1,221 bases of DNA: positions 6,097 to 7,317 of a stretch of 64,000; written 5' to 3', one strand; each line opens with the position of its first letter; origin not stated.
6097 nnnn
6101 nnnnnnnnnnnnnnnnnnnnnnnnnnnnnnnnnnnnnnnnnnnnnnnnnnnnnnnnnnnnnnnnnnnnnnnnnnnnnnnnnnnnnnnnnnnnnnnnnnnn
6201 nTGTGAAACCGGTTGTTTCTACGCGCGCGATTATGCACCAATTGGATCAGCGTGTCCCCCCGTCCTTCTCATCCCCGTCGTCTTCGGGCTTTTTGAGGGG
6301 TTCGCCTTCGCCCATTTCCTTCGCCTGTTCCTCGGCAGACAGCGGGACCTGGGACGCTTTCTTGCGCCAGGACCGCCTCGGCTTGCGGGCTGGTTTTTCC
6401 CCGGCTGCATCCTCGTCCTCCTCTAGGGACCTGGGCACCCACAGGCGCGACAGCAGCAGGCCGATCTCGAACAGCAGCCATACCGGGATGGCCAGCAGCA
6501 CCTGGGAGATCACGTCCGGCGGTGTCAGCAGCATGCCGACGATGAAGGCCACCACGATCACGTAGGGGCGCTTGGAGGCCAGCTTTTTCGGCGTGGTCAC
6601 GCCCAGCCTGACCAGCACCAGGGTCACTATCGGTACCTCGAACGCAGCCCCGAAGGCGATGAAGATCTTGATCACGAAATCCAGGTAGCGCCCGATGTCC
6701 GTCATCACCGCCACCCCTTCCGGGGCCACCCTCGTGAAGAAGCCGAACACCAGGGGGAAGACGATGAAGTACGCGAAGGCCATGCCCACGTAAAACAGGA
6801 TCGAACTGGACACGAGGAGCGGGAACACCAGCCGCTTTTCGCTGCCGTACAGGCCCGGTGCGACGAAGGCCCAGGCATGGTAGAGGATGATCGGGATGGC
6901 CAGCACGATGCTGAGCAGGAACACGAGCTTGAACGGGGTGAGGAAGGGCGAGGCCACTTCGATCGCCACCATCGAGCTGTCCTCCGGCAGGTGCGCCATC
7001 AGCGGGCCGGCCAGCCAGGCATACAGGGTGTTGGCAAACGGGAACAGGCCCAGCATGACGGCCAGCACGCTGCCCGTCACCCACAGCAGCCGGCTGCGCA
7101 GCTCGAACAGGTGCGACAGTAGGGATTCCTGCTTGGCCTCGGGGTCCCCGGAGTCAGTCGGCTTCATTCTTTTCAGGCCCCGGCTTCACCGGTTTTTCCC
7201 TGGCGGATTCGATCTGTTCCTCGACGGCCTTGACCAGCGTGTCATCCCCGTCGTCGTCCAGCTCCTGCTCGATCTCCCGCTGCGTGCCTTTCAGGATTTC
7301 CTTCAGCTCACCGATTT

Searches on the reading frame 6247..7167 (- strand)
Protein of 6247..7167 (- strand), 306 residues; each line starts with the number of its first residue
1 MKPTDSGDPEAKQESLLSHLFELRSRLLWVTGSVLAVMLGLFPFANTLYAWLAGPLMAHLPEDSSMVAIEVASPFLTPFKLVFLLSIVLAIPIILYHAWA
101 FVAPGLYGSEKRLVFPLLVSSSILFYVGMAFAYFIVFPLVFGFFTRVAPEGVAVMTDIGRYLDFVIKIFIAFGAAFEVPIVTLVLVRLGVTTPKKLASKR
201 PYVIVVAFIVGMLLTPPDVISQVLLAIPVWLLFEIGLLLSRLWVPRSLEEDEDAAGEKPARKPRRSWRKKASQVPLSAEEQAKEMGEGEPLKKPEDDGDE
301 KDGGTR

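Call 30: search_protein_families(library=pfam, proteins=[window:6247-7167:-], max_evalue=0.001)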
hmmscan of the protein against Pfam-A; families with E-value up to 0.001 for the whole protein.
window:6247-7167:- (306 aa): 1 family
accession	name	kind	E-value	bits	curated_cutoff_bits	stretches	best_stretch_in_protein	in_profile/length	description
PF00902.23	TatC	-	5.7e-66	222.7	25.1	1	18-228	1-208/208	Sec-independent protein translocase protein (TatC)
